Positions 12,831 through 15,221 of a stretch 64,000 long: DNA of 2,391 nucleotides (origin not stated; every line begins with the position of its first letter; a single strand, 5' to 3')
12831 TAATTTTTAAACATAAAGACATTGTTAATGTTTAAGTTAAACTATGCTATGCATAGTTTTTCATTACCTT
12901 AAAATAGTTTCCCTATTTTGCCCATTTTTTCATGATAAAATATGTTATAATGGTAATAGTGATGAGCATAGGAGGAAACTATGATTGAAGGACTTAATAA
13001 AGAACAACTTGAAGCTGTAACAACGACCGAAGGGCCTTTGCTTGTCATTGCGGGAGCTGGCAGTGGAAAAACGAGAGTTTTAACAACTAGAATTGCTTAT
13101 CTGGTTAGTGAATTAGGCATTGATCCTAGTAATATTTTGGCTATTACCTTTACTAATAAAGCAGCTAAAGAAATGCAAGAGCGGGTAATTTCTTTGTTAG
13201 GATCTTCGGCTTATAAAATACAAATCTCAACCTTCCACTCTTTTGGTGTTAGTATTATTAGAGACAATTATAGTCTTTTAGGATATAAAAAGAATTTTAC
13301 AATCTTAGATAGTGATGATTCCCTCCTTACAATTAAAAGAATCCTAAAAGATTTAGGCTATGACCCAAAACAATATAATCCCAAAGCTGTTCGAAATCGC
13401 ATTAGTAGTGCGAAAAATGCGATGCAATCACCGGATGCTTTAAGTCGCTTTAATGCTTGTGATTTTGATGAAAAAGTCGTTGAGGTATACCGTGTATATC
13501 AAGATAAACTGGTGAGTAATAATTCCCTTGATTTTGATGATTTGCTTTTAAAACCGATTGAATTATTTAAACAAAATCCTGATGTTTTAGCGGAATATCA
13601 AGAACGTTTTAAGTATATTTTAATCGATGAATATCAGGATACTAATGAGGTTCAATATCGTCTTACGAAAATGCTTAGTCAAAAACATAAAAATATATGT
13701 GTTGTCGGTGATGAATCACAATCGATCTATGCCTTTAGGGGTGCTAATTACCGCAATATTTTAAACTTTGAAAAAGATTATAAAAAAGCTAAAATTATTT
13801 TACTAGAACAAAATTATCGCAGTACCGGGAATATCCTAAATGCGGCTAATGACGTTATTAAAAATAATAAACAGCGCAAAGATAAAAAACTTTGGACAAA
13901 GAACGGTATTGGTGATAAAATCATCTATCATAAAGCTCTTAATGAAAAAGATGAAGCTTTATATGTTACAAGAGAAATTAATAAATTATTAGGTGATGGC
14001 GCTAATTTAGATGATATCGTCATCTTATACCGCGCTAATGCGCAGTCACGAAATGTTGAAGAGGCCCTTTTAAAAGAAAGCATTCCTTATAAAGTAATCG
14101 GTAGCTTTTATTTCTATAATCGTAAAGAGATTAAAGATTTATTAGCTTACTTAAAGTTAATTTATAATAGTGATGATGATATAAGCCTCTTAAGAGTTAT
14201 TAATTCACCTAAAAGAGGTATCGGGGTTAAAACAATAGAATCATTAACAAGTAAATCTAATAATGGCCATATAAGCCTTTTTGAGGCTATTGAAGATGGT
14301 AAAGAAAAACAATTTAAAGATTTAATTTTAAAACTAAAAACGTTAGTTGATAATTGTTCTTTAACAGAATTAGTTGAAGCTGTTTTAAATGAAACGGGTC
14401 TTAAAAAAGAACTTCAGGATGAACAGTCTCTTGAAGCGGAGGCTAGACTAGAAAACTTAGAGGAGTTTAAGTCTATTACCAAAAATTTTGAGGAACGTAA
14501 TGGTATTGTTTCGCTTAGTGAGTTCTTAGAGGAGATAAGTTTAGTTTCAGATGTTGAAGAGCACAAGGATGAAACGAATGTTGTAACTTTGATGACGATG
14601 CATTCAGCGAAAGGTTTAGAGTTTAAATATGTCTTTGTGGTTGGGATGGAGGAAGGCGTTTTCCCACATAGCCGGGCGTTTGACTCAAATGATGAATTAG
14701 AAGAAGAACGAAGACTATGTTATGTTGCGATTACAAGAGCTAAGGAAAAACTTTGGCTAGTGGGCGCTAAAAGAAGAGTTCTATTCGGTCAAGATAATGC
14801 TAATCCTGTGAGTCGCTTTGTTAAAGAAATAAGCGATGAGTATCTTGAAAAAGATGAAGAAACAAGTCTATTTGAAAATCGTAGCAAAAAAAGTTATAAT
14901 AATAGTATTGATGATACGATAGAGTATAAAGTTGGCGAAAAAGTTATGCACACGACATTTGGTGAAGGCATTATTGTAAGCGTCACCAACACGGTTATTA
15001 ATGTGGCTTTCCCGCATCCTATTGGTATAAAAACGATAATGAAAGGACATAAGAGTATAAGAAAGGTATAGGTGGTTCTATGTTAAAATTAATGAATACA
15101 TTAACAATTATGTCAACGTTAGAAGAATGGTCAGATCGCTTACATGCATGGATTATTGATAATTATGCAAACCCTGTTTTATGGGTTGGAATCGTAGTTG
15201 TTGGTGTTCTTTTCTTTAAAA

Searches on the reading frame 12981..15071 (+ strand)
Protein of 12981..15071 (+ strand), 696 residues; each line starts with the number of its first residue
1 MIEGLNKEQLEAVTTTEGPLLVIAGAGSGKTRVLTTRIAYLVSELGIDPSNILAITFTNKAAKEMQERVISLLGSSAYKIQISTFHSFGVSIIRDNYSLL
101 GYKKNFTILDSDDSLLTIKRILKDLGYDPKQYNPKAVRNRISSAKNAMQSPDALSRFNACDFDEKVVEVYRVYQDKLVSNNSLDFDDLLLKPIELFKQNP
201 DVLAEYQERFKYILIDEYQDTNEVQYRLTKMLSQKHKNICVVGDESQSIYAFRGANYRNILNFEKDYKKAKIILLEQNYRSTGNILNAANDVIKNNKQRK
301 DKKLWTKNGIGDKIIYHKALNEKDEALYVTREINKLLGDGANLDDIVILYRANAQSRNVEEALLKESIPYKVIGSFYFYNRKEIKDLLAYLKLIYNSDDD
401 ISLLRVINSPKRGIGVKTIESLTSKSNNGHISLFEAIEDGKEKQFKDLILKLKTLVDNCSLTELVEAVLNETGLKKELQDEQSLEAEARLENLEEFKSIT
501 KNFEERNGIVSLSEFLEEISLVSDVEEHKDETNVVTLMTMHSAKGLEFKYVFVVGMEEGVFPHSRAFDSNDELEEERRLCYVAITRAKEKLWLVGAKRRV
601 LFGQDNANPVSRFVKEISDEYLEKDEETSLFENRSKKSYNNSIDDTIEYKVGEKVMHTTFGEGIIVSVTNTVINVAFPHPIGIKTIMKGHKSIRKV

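Call 36: find_encoding_contigs(protein=window:12981-15071:+, flank=10000, max_places=1)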
Protein window:12981-15071:+ (696 aa): 7 contigs read that carry it; 1 place shown.
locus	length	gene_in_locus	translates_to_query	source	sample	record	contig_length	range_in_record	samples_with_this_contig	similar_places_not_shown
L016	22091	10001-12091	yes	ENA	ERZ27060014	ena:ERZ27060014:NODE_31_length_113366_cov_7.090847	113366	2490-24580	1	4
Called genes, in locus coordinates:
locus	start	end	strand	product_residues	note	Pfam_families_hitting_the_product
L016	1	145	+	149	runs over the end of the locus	PF02367:TsaE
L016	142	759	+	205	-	PF00814:TsaD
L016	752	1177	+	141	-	PF00583:Acetyltransf_1, PF13302:Acetyltransf_3 (weak), PF13420:Acetyltransf_4 (weak), PF13673:Acetyltransf_10, PF13508:Acetyltransf_7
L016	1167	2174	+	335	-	PF00814:TsaD, PF22521:HypF_C_2 (weak)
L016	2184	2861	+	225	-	PF00483:NTP_transferase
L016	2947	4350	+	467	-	PF01145:Band_7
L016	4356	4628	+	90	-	-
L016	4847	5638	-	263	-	PF00528:BPD_transp_1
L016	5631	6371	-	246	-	PF00005:ABC_tran, PF13304:AAA_21 (faint)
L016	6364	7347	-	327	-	PF13379:NMT1_2, PF09084:NMT1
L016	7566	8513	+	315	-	PF00005:ABC_tran, PF13304:AAA_21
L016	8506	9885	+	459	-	PF12679:ABC2_membrane_2, PF12698:ABC2_membrane_3, PF10920:DUF2705, PF12730:ABC2_membrane_4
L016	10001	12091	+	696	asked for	PF00580:UvrD-helicase, PF01443:Viral_helicase1 (faint), PF13245:AAA_19, PF13604:AAA_30 (faint), PF13361:UvrD_C, PF13087:AAA_12 (weak), PF13538:UvrD_C_2, PF21196:PcrA_UvrD_tudor (faint)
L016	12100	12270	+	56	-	-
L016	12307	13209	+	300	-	PF01261:AP_endonuc_2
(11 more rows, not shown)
